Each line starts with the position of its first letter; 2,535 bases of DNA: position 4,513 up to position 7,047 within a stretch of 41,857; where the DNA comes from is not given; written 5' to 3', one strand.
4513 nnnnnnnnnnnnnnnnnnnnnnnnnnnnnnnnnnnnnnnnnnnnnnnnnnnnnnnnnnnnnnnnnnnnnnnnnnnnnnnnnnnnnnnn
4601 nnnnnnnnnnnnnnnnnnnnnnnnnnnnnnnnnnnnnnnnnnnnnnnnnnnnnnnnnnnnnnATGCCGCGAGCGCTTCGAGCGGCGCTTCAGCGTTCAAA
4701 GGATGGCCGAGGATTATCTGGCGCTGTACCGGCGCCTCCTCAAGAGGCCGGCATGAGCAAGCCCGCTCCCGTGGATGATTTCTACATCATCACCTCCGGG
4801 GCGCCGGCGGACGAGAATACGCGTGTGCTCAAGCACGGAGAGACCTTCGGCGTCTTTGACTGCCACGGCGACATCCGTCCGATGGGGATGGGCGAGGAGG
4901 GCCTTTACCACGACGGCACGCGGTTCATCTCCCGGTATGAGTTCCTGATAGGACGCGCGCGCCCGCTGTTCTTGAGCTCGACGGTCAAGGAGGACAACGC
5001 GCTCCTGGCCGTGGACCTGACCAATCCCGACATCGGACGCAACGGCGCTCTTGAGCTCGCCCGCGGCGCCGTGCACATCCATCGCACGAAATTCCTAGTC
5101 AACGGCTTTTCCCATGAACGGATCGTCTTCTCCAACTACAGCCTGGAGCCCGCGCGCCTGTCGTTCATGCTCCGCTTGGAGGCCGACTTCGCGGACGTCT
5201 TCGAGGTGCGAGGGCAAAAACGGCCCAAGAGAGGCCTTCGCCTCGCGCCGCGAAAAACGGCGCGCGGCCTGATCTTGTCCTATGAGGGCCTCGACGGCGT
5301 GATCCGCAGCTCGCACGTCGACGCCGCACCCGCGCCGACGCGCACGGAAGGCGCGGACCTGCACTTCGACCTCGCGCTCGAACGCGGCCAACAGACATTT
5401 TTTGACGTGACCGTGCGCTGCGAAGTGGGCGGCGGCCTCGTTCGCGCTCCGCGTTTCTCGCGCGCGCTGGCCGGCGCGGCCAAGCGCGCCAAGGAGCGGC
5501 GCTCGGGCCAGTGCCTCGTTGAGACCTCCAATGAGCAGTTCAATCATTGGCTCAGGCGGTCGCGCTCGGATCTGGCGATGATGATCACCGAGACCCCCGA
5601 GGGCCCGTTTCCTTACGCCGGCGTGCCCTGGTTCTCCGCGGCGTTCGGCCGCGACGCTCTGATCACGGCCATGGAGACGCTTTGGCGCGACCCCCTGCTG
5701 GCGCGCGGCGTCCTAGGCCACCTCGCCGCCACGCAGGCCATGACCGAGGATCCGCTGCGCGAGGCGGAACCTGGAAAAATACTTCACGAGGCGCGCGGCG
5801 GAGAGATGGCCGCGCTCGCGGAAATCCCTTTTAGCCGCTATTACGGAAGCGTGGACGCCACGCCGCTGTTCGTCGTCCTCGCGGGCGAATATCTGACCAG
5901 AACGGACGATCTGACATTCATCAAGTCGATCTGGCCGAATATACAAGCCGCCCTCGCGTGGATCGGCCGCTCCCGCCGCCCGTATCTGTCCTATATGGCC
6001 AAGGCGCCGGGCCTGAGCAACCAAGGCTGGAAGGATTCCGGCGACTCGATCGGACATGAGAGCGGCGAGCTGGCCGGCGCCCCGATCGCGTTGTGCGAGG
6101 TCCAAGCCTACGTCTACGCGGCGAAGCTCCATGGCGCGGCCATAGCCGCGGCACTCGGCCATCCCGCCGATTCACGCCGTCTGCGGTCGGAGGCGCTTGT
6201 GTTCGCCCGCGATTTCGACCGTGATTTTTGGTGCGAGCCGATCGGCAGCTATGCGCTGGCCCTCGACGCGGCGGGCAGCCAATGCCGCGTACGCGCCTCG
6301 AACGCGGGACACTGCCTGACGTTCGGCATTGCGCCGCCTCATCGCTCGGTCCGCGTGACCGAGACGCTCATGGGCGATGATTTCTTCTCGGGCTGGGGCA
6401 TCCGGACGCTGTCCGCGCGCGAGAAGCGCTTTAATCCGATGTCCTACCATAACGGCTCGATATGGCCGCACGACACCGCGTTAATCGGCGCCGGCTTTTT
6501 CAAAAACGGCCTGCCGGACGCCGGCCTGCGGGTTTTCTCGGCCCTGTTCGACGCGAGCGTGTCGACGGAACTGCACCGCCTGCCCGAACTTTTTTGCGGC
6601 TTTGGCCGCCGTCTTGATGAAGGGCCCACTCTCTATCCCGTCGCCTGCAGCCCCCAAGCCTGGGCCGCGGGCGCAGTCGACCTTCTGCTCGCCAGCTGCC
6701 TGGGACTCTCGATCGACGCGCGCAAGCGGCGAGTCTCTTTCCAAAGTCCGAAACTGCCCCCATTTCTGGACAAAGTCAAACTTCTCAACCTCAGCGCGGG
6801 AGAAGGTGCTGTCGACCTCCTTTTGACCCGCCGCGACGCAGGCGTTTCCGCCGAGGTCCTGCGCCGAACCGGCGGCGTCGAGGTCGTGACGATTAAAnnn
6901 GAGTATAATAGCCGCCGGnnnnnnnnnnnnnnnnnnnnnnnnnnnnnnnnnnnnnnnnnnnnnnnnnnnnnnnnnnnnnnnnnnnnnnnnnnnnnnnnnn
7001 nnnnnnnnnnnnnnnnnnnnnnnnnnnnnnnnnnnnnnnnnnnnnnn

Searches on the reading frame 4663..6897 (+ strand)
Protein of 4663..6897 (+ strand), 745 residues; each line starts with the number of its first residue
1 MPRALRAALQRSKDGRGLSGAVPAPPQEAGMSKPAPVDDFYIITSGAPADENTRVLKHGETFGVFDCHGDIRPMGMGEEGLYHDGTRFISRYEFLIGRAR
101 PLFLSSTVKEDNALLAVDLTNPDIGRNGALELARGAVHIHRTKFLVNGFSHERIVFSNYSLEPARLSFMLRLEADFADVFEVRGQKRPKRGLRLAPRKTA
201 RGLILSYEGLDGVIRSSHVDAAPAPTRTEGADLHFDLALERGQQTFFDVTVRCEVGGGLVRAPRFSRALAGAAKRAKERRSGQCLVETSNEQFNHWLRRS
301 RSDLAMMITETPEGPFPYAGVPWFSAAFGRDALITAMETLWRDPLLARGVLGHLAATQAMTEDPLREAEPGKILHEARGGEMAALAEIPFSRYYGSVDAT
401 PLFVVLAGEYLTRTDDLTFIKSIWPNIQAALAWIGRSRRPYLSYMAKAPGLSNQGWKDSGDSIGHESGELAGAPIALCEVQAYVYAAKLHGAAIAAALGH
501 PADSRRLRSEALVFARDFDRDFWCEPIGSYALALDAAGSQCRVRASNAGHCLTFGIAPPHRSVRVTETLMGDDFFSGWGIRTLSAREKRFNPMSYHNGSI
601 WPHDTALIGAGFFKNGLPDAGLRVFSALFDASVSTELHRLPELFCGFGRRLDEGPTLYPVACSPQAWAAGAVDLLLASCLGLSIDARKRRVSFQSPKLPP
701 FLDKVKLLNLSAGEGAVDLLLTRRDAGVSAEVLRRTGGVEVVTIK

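Call 61: search_protein_families(library=pfam, proteins=[window:4663-6897:+], max_evalue=0.0001)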
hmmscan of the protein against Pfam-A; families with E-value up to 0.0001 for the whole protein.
window:4663-6897:+ (745 aa): 3 families
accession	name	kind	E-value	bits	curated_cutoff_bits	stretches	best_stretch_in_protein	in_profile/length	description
PF14742.11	GDE_N_bis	-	1.1e-54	185.6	22.1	1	56-247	1-191/194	N-terminal domain of (some) glycogen debranching enzymes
PF22422.2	MGH1-like_GH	-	2.5e-14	54.1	27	1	475-625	170-321/356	Mannosylglycerate hydrolase MGH1-like glycoside hydrolase domain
PF06202.20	GDE_C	-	1.6e-06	27.8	21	0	393-672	76-365/367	Amylo-alpha-1,6-glucosidase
